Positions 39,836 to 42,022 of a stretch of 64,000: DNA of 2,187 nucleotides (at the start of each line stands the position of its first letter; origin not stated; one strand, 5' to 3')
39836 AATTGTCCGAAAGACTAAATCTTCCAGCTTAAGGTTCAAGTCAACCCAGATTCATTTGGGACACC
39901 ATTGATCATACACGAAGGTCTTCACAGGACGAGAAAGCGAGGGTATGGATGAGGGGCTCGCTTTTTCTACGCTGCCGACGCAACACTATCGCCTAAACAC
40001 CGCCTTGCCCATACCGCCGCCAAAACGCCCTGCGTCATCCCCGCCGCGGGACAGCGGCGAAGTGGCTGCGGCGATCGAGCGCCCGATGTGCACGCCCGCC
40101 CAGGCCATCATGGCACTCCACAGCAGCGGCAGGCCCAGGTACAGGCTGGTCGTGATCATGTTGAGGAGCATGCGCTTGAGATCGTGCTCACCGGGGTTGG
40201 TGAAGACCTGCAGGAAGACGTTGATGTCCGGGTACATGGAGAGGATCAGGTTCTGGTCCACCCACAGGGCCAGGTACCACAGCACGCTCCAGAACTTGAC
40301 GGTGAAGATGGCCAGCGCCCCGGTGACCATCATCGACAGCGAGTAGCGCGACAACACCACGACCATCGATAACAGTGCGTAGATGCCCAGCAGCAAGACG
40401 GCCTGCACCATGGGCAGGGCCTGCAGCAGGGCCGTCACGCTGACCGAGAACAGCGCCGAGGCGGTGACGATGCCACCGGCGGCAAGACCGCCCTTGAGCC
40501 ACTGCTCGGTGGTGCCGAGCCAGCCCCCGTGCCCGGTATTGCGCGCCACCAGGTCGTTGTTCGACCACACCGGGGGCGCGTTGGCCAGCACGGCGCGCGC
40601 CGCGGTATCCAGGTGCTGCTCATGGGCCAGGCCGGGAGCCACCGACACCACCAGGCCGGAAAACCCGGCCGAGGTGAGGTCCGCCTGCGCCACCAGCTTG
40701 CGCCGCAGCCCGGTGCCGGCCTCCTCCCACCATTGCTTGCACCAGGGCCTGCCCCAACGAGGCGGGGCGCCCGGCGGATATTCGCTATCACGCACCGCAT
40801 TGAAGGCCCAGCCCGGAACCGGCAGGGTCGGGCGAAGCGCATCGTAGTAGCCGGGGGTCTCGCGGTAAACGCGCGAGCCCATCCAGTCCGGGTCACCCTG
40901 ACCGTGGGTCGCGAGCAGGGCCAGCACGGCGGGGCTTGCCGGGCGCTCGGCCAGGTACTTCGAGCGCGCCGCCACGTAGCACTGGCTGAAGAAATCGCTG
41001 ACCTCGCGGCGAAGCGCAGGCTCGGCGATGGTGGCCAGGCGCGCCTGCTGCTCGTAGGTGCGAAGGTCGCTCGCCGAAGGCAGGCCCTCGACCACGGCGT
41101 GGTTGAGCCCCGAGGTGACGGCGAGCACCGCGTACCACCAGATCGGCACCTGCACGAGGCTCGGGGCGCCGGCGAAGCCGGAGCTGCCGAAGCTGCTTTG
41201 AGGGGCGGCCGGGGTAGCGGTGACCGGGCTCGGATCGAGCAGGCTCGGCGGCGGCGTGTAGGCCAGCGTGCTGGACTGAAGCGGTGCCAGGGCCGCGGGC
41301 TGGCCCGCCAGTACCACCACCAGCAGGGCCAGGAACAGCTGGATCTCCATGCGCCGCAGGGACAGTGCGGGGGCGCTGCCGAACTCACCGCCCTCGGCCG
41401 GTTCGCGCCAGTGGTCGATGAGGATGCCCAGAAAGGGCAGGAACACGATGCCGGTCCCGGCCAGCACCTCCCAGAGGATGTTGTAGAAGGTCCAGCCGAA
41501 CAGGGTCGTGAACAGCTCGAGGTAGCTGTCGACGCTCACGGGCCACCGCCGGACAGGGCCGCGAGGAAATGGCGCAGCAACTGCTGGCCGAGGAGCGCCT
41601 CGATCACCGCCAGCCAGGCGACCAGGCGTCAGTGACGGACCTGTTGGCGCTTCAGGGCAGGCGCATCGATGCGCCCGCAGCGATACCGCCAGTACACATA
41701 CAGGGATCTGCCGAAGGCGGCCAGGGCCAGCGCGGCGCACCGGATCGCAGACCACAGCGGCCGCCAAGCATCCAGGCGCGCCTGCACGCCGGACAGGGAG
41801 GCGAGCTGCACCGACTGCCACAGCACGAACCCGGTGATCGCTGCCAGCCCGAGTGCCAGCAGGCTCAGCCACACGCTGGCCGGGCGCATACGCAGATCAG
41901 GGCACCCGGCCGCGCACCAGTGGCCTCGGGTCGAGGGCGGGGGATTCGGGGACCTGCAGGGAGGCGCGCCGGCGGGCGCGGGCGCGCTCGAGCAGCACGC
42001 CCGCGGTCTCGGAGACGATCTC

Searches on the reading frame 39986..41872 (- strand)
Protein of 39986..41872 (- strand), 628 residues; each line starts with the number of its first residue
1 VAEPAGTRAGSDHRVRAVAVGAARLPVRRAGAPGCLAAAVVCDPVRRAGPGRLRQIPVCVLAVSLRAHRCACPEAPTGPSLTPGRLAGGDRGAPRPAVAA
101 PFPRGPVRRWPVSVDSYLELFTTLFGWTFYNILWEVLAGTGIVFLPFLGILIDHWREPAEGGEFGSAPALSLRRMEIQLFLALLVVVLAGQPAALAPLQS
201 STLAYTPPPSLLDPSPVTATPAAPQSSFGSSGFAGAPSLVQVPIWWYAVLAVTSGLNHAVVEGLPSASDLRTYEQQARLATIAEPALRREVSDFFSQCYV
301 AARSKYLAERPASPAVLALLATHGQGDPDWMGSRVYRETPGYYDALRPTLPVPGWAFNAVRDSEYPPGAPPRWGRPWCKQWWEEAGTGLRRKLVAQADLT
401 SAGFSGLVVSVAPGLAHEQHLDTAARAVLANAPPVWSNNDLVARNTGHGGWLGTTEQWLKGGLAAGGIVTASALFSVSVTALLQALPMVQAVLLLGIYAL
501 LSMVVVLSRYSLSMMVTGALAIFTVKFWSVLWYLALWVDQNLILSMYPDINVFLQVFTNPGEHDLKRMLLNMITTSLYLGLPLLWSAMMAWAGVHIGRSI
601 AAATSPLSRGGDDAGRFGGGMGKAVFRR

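Call 14: search_protein_families(library=pfam, proteins=[window:39986-41872:-], max_evalue=0.001)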
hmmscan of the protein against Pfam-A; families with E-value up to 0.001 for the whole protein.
window:39986-41872:- (628 aa): 1 family
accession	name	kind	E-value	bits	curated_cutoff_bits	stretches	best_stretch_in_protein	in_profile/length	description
PF07916.16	TraG_N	-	1.2e-66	226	36.1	1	119-606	1-456/462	TraG-like protein, N-terminal region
